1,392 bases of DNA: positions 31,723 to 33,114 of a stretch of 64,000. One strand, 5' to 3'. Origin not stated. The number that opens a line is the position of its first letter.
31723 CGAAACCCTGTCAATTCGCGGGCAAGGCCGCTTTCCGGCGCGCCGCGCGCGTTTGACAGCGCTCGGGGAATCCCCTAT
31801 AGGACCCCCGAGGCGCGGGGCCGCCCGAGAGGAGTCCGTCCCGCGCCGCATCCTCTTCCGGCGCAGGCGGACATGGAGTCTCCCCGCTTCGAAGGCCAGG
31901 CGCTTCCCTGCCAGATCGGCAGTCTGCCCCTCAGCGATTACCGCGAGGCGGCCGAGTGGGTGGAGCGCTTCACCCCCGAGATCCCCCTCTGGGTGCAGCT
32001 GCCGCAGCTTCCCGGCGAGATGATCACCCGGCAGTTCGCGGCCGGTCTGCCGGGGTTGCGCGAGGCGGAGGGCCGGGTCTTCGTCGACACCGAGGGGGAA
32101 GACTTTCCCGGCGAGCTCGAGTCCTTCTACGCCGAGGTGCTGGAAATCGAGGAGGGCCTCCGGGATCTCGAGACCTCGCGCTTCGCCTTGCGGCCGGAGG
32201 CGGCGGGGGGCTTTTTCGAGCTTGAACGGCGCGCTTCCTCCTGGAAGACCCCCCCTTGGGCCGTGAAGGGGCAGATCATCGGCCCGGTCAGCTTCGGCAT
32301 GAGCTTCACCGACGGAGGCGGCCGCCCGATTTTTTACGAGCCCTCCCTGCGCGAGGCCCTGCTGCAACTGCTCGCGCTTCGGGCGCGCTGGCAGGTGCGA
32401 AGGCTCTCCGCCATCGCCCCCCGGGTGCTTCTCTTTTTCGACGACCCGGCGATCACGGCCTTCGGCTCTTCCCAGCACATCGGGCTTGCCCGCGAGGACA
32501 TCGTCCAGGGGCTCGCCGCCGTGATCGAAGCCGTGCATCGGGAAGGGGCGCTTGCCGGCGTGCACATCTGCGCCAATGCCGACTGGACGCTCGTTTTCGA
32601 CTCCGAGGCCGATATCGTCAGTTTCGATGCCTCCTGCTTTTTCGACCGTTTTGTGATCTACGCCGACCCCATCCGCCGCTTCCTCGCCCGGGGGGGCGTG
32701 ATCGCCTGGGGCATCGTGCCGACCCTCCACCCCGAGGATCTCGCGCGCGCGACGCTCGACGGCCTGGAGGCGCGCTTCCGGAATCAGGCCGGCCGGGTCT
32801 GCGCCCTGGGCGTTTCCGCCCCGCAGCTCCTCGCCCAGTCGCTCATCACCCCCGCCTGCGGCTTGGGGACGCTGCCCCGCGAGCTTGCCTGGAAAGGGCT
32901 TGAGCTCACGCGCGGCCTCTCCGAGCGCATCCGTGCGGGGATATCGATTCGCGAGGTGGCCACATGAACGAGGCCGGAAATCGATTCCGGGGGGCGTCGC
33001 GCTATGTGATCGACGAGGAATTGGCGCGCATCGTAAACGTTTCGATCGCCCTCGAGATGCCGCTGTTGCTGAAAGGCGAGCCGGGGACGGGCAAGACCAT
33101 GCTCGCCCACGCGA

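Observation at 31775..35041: MetE/UROD-fold protein in an operon with a MoxR AAA+ ATPase and a CoxE-like VWA protein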

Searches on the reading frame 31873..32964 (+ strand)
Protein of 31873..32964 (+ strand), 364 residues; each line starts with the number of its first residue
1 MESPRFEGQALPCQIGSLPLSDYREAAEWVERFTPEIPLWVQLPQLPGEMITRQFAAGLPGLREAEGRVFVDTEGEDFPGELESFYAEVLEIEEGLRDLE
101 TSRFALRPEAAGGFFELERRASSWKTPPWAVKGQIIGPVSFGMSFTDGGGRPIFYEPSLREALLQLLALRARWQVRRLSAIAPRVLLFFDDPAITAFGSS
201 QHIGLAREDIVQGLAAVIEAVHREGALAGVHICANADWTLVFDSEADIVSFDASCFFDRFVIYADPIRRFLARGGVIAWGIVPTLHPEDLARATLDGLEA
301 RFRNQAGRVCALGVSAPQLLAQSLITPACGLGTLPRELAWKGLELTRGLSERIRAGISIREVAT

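Call 3: search_protein_families(library=pfam, proteins=[window:31873-32964:+], max_evalue=0.1)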
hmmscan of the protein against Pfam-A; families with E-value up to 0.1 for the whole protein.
window:31873-32964:+ (364 aa): 0 families

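Call 4: search_protein_families(library=ncbifam, proteins=[window:31873-32964:+], max_evalue=0.1)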
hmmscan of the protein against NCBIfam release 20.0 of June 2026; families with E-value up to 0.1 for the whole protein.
window:31873-32964:+ (364 aa): 0 families

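Call 6: search_solved_structures(query=window:31873-32964:+, max_evalue=10)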
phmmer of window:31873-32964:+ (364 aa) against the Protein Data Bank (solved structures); distinct sequences matched with E-value up to 10: 1.
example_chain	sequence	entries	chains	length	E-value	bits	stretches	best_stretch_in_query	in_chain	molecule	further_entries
2jo7_A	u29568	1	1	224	1.8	10.8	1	26-99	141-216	Glycosylphosphatidylinositol-anchored merozoite surface protein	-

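Call 7: search_protein_families(library=padloc, proteins=[window:31873-32964:+], max_evalue=0.1)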
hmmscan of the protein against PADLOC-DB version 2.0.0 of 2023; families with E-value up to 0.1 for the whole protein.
window:31873-32964:+ (364 aa): 0 families

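Call 9: find_homologous_proteins(query=window:31873-32964:+)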
Query window:31873-32964:+ (364 aa): 1324 proteins with E <= 0.001 among 8000 candidates; the best 120 are listed.
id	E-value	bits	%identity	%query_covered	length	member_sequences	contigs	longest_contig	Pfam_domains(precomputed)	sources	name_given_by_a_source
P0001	1.7e-239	812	100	100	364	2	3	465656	-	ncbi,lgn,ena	-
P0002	7.7e-203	692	87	99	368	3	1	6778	-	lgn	-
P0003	1.2e-178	612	77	98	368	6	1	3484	-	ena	-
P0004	2.2e-177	608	77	97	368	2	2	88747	-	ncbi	-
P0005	3.4e-146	505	65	98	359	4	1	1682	-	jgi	jgi:methionine synthase II (cobalamin-independent)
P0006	1.9e-143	496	65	98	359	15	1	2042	-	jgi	-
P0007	6.5e-143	494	64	97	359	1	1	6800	-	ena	-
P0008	1.5e-142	493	64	97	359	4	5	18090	-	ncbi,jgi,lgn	jgi:methionine synthase II (cobalamin-independent)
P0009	5.8e-142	491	64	98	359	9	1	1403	-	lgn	-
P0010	1.0e-141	490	63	97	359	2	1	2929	-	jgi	-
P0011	1.4e-141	490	64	97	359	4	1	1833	-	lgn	-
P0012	1.7e-140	486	63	98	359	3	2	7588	-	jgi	jgi:hypothetical protein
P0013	1.8e-140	486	64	97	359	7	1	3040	-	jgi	-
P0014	3.5e-140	485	64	97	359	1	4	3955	-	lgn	-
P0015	5.3e-140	485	64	97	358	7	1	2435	-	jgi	jgi:methionine synthase II (cobalamin-independent)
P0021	7.3e-138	478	63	97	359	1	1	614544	-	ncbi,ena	-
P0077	6.7e-117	409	55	97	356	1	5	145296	PF01717.25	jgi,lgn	jgi:methionine synthase II (cobalamin-independent)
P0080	2.6e-115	404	54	96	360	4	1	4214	PF01717.25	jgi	jgi:methionine synthase II (cobalamin-independent)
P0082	2.6e-112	394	51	97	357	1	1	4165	PF01717.25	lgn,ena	-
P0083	5.6e-112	393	52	96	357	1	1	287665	PF01717.25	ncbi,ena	-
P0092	1.1e-108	382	54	92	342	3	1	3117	PF01717.25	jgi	jgi:methionine synthase II (cobalamin-independent)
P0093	3.5e-108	380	51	96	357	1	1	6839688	-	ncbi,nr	ncbi:MAG: hypothetical protein JSW39_23540 [Desulfobacterales bacterium]|nr:MAG: hypothetical protei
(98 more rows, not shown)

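Call 11: find_encoding_contigs(protein=P0001, flank=10000, max_places=3)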
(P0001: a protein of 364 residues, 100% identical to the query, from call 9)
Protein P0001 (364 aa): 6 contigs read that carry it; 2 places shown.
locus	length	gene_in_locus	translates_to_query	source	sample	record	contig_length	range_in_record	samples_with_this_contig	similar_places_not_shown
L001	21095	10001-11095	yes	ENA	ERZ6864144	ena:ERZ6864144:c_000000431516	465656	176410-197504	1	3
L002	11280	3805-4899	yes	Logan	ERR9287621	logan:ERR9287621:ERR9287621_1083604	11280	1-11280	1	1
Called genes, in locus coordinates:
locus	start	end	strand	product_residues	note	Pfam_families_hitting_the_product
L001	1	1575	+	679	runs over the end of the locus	PF06808:DctM, PF11874:DUF3394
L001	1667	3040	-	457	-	PF01212:Beta_elim_lyase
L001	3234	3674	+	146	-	PF00436:SSB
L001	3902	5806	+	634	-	PF02518:HATPase_c, PF00204:DNA_gyraseB, PF01751:Toprim, PF00986:DNA_gyraseB_C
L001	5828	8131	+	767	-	PF00521:DNA_topoisoIV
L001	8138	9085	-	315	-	PF01210:NAD_Gly3P_dh_N (weak), PF02737:3HCDH_N, PF00725:3HCDH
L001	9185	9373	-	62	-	PF02416:TatA_B_E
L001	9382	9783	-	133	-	-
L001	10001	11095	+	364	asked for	-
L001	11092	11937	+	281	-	PF00158:Sigma54_activat (faint), PF13191:AAA_16 (faint), PF00004:AAA, PF07724:AAA_2, PF07728:AAA_5, PF10236:DAP3 (weak), PF13401:AAA_22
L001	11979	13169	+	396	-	PF05762:VWA_CoxE (faint)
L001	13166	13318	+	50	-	-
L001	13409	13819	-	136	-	-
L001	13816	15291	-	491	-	PF13598:DUF4139 (weak)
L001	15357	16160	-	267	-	PF01026:TatD_DNase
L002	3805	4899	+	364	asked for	-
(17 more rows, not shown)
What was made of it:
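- Checked: An independent gene caller made the same calls on the source contig (call 11).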

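Call 15: find_related_loci(query=A1, collection=genome_contigs, flank=6000)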
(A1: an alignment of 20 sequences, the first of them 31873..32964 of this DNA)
Query A1 (364 aa) in genome_contigs; peptide patterns used: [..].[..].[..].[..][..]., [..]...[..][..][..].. (x = any residue, [..] = any of these).
600 stretches matched a pattern (row limit reached: there are more); 585 encode a relative of the query (tblastn E <= 1e-3); the best 80 are kept; 80 distinct loci.
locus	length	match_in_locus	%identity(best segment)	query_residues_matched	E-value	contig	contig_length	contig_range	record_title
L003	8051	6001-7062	64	1-354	1e-146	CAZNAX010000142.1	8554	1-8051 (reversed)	MAG TPA_asm: uncultured Desulfatibacillum sp. isolate binchicken_co234_279 genome assembly, contig: NODE_6880_length_855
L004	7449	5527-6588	65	1-354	5e-145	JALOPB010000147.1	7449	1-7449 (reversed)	MAG: Desulfobacterales bacterium isolate Prado118 scaffold_20705, whole genome shotgun sequence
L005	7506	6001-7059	63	1-354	7e-141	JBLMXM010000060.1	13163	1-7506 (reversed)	MAG: Hyphomicrobiales bacterium isolate MAG256 PRJNA957066_bin37_renamed_59, whole genome shotgun sequence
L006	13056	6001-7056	60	6-357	7e-134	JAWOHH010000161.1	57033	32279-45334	MAG: Desulfobacterales bacterium isolate CWP4-2.bin.27 k191_4372724, whole genome shotgun sequence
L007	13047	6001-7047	59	4-355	1e-123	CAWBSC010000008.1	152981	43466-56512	MAG: uncultured delta proteobacterium isolate MFD01872.bin.2.29 genome assembly, contig: contig_167294, whole genome sho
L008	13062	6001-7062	48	1-354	9e-116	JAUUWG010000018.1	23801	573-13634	MAG: Desulfobacterales bacterium isolate CSMAG_33 CSMAG_33_k141_1638031_length_23801_cov_8.9804, whole genome shotgun se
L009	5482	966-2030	48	3-357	2e-115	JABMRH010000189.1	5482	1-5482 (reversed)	MAG: Desulfobacteraceae bacterium isolate bin.139 k141_4298263, whole genome shotgun sequence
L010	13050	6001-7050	48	5-354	6e-115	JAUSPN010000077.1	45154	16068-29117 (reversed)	MAG: Candidatus Desulfaltia sp. isolate E21_metabat.bin.72 E21_k141_27210, whole genome shotgun sequence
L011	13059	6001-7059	47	5-357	4e-114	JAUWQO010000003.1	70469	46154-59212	MAG: Desulfobacterales bacterium isolate CSMAG_2504 CSMAG_2504_k141_875279_length_70469_cov_29.4010, whole genome shotgu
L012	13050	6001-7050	50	5-354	6e-114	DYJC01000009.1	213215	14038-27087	MAG TPA_asm: Desulfosudis oleivorans isolate FI88_44_71 Afr_mines_FI88_47_length_213215_cov_32_581230, whole genome shot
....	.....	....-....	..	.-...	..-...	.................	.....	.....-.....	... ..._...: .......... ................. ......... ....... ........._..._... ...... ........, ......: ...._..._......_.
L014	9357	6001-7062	49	1-354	5e-113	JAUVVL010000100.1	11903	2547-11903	MAG: Desulfobacteraceae bacterium isolate CSMAG_1163 CSMAG_1163_k127_4406964_length_11903_cov_105.8476, whole genome sho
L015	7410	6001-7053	47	5-355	4e-113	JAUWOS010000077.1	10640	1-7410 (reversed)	MAG: Desulfobacterales bacterium isolate CSMAG_2456 CSMAG_2456_k141_565967_length_10640_cov_11.9151, whole genome shotgu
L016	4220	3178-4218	47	5-351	3e-114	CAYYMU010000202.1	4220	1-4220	MAG TPA_asm: uncultured Desulfobacteraceae bacterium isolate binchicken_co243_228 genome assembly, contig: NODE_21708_le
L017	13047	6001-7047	50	6-354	3e-112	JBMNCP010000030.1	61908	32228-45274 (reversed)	MAG: Desulfobacterales bacterium isolate Bins.043 NODE_1066, whole genome shotgun sequence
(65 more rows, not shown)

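Call 20: find_encoding_contigs(protein=P0093, flank=7000, max_places=2)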
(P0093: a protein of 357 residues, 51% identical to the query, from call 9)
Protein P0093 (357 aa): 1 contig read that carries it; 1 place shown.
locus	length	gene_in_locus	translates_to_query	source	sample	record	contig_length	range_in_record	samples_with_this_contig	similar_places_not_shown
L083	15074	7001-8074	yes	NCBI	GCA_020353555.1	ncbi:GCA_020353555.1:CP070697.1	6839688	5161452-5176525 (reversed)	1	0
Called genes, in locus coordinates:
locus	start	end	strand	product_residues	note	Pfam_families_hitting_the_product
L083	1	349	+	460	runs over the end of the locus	PF19335:HMBD (weak), PF25919:BSH_CusB, PF25973:BSH_CzcB, PF25869:3HB_CusB, PF25954:Beta-barrel_RND_2, PF25967:RND-MFP_C, PF25975:CzcB_C, PF25989:YknX_C (weak)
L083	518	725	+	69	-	PF00873:ACR_tran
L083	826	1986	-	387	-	PF04389:Peptidase_M28 (weak), PF01546:Peptidase_M20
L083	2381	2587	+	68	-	-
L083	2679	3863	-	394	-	PF22020:RlmL_1st, PF01170:UPF0020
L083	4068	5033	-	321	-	PF20434:BD-FAE, PF07859:Abhydrolase_3, PF00326:Peptidase_S9 (weak)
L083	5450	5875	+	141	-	PF00436:SSB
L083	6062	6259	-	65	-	PF02416:TatA_B_E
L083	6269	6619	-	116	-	-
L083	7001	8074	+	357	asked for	-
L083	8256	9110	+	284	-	PF00158:Sigma54_activat (faint), PF13191:AAA_16 (faint), PF00004:AAA, PF07724:AAA_2, PF07728:AAA_5, PF13401:AAA_22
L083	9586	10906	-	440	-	PF01257:2Fe-2S_thioredx (weak), PF22461:SLBB_2 (faint), PF01512:Complex1_51K, PF10531:SLBB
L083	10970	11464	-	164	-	PF01257:2Fe-2S_thioredx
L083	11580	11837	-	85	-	-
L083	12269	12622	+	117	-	PF07085:DRTGG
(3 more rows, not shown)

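Call 21: find_encoding_contigs(protein=P0083, flank=7000, max_places=2)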
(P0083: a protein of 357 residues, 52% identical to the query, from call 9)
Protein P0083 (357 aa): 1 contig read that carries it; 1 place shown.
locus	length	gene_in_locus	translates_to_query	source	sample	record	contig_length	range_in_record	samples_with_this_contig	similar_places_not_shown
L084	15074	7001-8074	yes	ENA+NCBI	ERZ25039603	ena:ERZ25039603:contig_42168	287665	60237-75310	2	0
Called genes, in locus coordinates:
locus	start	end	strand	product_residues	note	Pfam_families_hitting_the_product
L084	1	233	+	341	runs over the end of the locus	PF01018:GTP1_OBG, PF02421:FeoB_N, PF01926:MMR_HSR1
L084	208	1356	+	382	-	PF00696:AA_kinase, PF01472:PUA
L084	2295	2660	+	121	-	-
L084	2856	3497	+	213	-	PF01467:CTP_transf_like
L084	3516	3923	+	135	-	PF02410:RsfS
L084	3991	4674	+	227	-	PF13588:HSDR_N_2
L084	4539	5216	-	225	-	PF13248:Zn_ribbon_3 (weak)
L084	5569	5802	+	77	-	-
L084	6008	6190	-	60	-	PF02416:TatA_B_E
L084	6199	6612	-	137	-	-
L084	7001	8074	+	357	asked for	PF01717:Meth_synt_2 (weak)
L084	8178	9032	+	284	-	PF00158:Sigma54_activat (faint), PF01078:Mg_chelatase (faint), PF00004:AAA, PF07724:AAA_2, PF07728:AAA_5, PF13401:AAA_22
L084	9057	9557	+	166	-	-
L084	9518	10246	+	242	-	-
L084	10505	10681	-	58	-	-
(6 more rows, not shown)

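Call 22: find_encoding_contigs(protein=P0021, flank=7000, max_places=2)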
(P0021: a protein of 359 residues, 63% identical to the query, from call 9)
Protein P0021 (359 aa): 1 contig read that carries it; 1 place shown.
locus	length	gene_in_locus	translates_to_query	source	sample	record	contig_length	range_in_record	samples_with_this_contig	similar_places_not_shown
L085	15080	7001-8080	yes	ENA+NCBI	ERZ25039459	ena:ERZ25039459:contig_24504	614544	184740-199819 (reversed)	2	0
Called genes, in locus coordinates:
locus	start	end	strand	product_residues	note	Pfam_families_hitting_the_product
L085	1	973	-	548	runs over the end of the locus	PF02133:Transp_cyt_pur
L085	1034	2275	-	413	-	PF04389:Peptidase_M28 (weak), PF01546:Peptidase_M20, PF07687:M20_dimer (faint)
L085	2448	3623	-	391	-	PF22020:RlmL_1st, PF01170:UPF0020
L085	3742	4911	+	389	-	PF04015:DUF362, PF13183:Fer4_8 (faint), PF12837:Fer4_6 (faint), PF13187:Fer4_9 (weak), PF13237:Fer4_10 (weak), PF12838:Fer4_7 (weak), PF13484:Fer4_16 (faint), PF00037:Fer4 (weak)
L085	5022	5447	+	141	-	PF00436:SSB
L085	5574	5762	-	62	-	PF02416:TatA_B_E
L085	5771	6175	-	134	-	-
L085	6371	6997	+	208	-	PF14681:UPRTase, PF00156:Pribosyltran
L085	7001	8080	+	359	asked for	-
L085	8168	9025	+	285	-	PF00158:Sigma54_activat (faint), PF00004:AAA, PF07724:AAA_2, PF07728:AAA_5, PF13401:AAA_22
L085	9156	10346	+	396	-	-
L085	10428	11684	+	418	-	PF07995:GSDH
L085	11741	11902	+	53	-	-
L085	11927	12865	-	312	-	PF03009:GDPD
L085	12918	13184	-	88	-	PF02567:PhzC-PhzF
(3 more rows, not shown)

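Call 23: search_protein_representatives(protein=window:31873-32964:+)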
Query: 364 residues. Proteins with E-value up to 0.001 (for the whole library): 1688; up to 1e-10: 1014; up to 1e-30: 379. The best 150 are listed.
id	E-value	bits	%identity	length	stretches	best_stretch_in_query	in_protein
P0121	6.3e-94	331.5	44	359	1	6-357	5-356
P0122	3.2e-89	316.1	42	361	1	4-355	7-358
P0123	1.3e-87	310.8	44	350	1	14-356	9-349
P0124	1.2e-81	291.1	44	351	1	14-350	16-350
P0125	5.0e-78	279.2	46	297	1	6-284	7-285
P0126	1.6e-72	261.1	41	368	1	12-354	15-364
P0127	2.5e-71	257.2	42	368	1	7-358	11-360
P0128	5.4e-67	242.9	40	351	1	5-355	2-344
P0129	1.2e-66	241.8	35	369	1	6-353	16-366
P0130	1.6e-66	241.3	39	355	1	12-354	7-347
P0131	2.0e-66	241.0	37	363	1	2-354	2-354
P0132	4.5e-66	239.9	44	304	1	5-283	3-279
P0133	7.5e-66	239.1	39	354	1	10-353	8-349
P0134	9.7e-66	238.8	38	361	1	14-354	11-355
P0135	3.1e-65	237.1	42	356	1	11-356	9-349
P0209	1.3e-53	198.9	40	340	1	3-355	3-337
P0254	6.2e-50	186.8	30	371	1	10-354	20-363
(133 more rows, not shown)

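Call 24: predict_structure(alignment_id=A1)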
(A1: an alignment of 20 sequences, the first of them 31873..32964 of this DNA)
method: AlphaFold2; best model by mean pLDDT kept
length: 364 residues; sequences in the alignment: 20
mean_pLDDT: 88.1   pTM: 0.90
mean pLDDT of the five models: 88.1, 87.2, 86.2, 86.1, 84.4
residues with pLDDT >= 90: 226; 70-90: 99; 50-70: 35; < 50: 4
segments of 3 or more residues with pLDDT < 50: 1-3
pLDDT, mean of each block of 10 residues (from residue 1): 74 90 94 94 77 86 87 94 98 96 91 93 91 92 88 91 97 97 94 67 73 94 96 74 92 63 87 93 88 94 89 91 92 93 97 76 56
secondary structure, 60 per line:
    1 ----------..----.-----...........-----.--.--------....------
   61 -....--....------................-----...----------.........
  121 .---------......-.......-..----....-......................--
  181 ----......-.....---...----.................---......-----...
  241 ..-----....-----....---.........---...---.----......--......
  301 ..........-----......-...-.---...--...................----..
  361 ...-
elements in order: H23-33 H51-54 E62-65 E68-71 H78-93 H112-121 E131-136 H138-144 H157-178 E185-190 H192-196 H207-223 E227-232 H238-242 E248-251 H257-260 H264-272 E276-278 H287-292 H295-310 H316-321 E323-325 H336-354 H359-363
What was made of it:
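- On MesB / core methionine synthase: The protein is 364 aa. The AF2 model has pLDDT 88 (call 24).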

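Call 27: fold_search(model_id=the predicted structure, library=pdb)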
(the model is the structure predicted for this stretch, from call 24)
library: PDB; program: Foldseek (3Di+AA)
matches with E <= 10: 1397; with E <= 0.001: 43
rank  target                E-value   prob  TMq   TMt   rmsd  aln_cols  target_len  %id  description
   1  1xr2_A                5.0e-08  1.00  0.45  0.25  13.6       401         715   14  Crystal Structure of oxidized T. maritima Cobalamin-Independent Methionine Synthase complexed with Methyltetrahydrofol (released 2005-03-01)
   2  3ppc_A                5.0e-08  1.00  0.46  0.25  14.7       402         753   15  Crystal structure of the Candida albicans methionine synthase by surface entropy reduction, tyrosine variant with zinc (released 2011-10-12)
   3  1t7l_A                8.1e-08  1.00  0.58  0.31   5.3       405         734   15  Crystal Structure of Cobalamin-Independent Methionine Synthase from T. maritima (released 2005-03-01)
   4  4ztx                  1.1e-07  1.00  0.47  0.24   4.2       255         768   20  Neurospora crassa cobalamin-independent methionine synthase complexed with Zn2+ (released 2015-12-09)
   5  1xpg_A                1.1e-07  1.00  0.47  0.25  13.6       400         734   16  Crystal Structure of T. maritima Cobalamin-Independent Methionine Synthase complexed with Zn2+ and Methyltetrahydrofol (released 2005-03-01)
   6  4l6h                  1.6e-07  1.00  0.60  0.31   7.7       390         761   16  Crystal structure of the Candida albicans Methionine Synthase in complex with Methotrexate and Homocysteine (released 2014-03-05)
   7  4l6o                  1.8e-07  1.00  0.57  0.30   5.7       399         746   17  Crystal structure of the Candida albicans Methionine Synthase in complex with Glutamine (released 2014-03-05)
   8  1xdj_A                2.0e-07  1.00  0.58  0.32   5.8       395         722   15  Crystal Structure of T. maritima Cobalamin-Independent Methionine Synthase complexed with Zn2+ and Homocysteine (released 2005-03-01)
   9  3ppc_B                2.3e-07  1.00  0.57  0.30   7.7       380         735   17  Crystal structure of the Candida albicans methionine synthase by surface entropy reduction, tyrosine variant with zinc (released 2011-10-12)
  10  3bq5_B                2.8e-07  1.00  0.46  0.25   4.5       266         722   19  Crystal Structure of T. maritima Cobalamin-Independent Methionine Synthase complexed with Zn2+ and Homocysteine (Monoc (released 2008-03-11)
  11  3l7r                  3.5e-07  1.00  0.59  0.32   5.6       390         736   16  crystal structure of MetE from streptococcus mutans (released 2011-01-12)
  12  3bq6_B                3.5e-07  1.00  0.47  0.26   4.6       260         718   19  Crystal Structure of T. maritima Cobalamin-Independent Methionine Synthase complexed with Zn2+ (Monoclinic) (released 2008-03-11)
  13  3bq6_A                3.9e-07  1.00  0.58  0.32   5.6       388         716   16  Crystal Structure of T. maritima Cobalamin-Independent Methionine Synthase complexed with Zn2+ (Monoclinic) (released 2008-03-11)
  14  3pph_A                4.1e-07  1.00  0.56  0.29   7.6       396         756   17  Crystal structure of the Candida albicans methionine synthase by surface entropy reduction, threonine variant (released 2011-10-12)
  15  4l65                  4.4e-07  1.00  0.50  0.26  14.0       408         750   15  Crystal structure of the Candida albicans Methionine Synthase in complex with 5-Methyl-Tetrahydrofolate and Methionine (released 2014-03-05)
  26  4ay7_A                2.6e-06  1.00  0.52  0.55   7.2       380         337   10  methyltransferase from Methanosarcina mazei (released 2012-10-31)
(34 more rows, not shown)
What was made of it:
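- On MesB / core methionine synthase: The top Foldseek hits are the catalytic halves of MetE (E = 5e-8), followed by UROD (call 27).
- It has the MetE/UROD fold (call 27).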
